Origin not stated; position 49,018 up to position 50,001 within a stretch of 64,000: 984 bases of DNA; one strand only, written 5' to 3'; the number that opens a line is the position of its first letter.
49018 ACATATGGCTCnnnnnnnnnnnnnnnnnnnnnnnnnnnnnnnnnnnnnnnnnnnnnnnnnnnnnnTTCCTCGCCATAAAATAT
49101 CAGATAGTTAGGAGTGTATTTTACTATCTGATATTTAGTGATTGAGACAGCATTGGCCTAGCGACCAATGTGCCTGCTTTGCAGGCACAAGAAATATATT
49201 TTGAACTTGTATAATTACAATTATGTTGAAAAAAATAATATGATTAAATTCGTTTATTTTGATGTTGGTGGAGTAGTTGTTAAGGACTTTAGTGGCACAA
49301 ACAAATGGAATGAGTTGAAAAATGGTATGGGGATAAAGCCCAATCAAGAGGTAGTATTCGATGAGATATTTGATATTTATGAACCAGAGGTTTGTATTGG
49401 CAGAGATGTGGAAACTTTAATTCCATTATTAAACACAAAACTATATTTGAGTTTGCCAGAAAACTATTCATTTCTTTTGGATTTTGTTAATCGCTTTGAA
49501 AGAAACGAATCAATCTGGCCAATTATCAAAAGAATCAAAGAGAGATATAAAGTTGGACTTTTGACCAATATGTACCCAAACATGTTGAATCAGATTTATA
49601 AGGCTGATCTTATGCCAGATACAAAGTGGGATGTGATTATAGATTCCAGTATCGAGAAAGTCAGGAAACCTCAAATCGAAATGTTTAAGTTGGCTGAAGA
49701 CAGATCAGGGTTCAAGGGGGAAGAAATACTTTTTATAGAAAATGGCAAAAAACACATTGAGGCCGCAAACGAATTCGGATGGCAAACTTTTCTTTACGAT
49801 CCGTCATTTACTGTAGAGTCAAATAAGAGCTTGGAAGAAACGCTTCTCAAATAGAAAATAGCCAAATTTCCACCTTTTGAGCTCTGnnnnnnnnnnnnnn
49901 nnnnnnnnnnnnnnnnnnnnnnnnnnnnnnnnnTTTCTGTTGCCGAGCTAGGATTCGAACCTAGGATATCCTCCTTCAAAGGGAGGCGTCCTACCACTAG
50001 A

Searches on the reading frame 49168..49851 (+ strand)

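Call 43: search_protein_families(library=pfam, proteins=[window:49168-49851:+], max_evalue=0.0001)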
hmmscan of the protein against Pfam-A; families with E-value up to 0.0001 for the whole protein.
window:49168-49851:+ (228 aa): 1 family
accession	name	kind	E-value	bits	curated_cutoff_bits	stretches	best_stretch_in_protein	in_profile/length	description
PF00702.32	Hydrolase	-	3.2e-10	41.1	26.4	1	107-204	95-191/191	haloacid dehalogenase-like hydrolase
